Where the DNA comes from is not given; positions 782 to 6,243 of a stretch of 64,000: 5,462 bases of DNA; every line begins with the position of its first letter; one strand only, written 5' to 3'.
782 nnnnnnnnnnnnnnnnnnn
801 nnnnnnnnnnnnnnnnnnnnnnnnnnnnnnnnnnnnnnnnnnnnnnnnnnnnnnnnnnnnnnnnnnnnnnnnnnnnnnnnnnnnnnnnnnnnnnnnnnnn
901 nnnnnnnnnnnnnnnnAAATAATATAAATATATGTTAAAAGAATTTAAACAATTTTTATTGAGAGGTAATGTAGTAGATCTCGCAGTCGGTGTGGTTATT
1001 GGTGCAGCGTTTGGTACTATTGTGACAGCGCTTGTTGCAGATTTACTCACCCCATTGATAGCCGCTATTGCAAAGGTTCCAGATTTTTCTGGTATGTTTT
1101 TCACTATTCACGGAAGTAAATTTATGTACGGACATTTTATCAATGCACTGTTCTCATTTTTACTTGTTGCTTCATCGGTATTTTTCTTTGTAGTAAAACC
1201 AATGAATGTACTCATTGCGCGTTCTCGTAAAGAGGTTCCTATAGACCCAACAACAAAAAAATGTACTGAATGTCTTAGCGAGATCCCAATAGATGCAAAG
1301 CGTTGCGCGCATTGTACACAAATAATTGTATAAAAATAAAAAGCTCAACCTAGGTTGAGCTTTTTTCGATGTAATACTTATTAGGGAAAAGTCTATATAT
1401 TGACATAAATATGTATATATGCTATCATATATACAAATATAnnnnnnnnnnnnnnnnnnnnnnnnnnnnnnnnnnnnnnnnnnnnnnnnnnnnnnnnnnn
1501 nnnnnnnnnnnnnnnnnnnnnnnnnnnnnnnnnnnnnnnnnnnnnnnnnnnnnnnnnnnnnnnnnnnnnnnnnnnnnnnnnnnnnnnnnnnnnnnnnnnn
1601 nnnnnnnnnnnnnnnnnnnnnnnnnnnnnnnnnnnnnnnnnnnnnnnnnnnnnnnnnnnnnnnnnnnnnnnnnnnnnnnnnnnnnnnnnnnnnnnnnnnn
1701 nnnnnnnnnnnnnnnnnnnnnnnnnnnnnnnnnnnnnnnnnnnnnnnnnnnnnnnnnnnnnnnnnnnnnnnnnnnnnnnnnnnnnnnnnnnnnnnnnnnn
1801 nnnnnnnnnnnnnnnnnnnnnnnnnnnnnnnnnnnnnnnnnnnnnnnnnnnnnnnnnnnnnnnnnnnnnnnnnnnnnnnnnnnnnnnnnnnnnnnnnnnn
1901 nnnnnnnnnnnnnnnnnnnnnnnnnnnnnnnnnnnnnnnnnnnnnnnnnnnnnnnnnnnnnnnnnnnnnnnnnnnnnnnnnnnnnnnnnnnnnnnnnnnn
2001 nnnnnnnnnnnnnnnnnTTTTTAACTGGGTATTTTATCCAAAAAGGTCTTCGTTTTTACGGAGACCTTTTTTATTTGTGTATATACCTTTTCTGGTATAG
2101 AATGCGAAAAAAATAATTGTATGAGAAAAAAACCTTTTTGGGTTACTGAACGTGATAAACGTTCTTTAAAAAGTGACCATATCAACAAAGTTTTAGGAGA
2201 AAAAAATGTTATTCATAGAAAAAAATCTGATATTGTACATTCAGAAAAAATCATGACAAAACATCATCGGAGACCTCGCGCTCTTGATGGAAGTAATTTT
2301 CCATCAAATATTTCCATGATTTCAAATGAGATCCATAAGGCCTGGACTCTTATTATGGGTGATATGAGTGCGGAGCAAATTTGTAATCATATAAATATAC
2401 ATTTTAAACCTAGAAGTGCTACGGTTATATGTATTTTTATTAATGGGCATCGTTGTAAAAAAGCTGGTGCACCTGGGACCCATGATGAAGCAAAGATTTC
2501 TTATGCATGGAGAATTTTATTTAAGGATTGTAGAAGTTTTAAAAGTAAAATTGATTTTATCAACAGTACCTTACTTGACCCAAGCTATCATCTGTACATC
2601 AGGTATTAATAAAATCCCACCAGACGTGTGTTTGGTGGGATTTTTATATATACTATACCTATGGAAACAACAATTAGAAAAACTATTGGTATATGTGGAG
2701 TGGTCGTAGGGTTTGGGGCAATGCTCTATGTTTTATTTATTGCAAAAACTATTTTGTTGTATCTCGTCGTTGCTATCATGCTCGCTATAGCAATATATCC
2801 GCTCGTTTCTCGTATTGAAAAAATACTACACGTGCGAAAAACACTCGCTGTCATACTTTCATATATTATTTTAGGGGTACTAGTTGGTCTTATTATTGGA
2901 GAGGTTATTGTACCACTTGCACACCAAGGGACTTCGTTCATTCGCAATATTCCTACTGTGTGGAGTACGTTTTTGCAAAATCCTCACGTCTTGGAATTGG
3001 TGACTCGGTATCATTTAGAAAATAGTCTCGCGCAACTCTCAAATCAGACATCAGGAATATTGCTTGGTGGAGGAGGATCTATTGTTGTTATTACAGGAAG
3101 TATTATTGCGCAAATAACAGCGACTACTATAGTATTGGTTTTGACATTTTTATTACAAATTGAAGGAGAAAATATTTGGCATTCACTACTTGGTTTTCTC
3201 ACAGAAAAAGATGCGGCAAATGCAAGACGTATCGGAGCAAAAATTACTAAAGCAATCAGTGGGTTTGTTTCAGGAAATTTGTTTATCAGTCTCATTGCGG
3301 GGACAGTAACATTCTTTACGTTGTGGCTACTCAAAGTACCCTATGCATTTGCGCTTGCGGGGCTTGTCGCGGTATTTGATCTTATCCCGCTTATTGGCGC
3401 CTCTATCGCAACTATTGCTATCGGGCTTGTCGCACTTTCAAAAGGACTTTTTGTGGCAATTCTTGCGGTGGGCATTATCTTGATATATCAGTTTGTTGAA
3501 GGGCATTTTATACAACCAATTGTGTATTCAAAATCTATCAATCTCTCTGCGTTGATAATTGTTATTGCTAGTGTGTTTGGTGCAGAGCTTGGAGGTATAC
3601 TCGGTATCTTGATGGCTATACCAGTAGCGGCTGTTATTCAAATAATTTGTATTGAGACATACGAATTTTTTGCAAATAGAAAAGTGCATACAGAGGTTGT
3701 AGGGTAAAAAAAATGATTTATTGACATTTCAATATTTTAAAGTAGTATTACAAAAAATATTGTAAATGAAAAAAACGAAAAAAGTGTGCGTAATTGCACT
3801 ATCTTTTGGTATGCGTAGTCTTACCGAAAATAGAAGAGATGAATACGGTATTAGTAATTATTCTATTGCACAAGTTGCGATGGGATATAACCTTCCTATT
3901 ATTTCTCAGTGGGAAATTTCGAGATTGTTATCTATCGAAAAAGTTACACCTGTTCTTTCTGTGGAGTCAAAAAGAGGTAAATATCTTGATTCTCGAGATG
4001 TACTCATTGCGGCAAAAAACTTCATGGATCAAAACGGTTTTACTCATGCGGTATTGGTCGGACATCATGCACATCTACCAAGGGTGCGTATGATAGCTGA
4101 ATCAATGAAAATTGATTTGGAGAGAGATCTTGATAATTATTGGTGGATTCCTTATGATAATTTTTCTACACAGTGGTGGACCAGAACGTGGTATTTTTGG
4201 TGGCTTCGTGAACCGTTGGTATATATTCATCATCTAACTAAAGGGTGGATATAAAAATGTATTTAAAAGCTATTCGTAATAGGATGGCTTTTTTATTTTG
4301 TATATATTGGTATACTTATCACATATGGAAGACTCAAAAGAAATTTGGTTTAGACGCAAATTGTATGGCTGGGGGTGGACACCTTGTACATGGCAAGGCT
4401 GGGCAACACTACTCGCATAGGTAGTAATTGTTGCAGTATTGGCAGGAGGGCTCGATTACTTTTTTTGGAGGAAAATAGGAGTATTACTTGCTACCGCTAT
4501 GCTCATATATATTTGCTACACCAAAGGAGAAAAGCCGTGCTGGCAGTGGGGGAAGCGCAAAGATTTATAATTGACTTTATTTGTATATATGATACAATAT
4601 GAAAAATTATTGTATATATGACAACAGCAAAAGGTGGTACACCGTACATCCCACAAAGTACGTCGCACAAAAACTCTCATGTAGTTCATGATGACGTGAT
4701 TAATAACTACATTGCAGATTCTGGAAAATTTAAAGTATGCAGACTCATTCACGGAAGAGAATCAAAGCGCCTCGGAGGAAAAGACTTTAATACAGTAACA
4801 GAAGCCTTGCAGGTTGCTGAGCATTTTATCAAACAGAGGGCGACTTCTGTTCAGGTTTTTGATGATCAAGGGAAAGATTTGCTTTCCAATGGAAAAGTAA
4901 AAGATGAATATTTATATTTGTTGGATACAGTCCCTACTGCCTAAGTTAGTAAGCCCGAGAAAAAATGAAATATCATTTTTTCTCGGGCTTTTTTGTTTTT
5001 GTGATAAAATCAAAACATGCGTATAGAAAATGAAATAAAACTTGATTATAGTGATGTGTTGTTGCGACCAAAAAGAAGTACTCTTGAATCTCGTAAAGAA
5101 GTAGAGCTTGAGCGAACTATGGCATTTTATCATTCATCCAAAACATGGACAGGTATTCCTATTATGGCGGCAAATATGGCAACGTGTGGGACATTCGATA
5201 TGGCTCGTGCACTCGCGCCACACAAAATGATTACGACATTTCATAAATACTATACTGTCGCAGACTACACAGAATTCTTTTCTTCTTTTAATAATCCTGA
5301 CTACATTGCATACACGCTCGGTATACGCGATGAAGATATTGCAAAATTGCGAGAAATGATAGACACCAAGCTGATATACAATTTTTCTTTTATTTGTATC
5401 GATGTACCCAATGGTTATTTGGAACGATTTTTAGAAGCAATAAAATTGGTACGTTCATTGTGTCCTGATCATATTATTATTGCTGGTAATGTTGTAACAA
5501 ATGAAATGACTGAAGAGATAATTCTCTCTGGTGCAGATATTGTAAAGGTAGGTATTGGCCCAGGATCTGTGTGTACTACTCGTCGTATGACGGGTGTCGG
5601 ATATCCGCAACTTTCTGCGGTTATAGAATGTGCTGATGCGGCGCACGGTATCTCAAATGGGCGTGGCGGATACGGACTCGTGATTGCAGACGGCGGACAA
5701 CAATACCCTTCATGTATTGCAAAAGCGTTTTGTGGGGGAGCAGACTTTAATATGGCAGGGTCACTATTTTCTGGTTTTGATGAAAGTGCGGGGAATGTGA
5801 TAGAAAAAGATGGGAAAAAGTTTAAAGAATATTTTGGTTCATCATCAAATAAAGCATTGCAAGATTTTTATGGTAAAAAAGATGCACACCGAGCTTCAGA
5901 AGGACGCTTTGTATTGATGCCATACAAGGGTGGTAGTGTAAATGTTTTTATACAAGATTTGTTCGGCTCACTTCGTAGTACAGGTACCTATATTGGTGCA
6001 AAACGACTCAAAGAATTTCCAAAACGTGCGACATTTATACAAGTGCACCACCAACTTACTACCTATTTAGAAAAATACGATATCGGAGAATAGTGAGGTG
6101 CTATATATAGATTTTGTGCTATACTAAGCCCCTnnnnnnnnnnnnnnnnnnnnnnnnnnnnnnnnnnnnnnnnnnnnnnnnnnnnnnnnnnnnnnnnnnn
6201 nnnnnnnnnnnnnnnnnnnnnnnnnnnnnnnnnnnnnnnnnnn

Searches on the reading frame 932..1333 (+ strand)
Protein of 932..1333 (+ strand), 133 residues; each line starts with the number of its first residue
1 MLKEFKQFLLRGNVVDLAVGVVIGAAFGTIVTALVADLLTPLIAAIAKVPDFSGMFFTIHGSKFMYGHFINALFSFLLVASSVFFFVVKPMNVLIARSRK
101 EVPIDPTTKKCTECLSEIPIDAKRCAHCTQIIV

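Call 70: search_protein_families(library=pfam, proteins=[window:932-1333:+], max_evalue=0.001)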
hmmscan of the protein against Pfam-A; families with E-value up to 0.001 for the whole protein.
window:932-1333:+ (133 aa): 1 family
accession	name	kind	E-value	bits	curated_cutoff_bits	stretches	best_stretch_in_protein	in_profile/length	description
PF01741.23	MscL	-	7.1e-36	123.7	27.4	1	1-118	1-118/123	Large-conductance mechanosensitive channel, MscL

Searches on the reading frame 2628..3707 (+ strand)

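Call 48: search_protein_families(library=pfam, proteins=[window:2628-3707:+], max_evalue=0.0001)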
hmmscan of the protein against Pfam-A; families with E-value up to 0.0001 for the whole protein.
window:2628-3707:+ (359 aa): 1 family
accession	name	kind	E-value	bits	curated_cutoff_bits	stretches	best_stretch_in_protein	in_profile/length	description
PF01594.21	AI-2E_transport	-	1.2e-46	159.8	34.3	1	29-341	8-323/327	AI-2E family transporter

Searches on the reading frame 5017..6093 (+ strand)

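Call 48: search_protein_families(library=pfam, proteins=[window:5017-6093:+], max_evalue=0.0001)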
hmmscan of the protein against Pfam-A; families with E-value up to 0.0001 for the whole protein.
window:5017-6093:+ (358 aa): 1 family
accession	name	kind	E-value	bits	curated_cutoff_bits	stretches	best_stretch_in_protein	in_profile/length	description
PF00478.31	IMPDH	-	1e-64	219.2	25.6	1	9-344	2-335/345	IMP dehydrogenase / GMP reductase domain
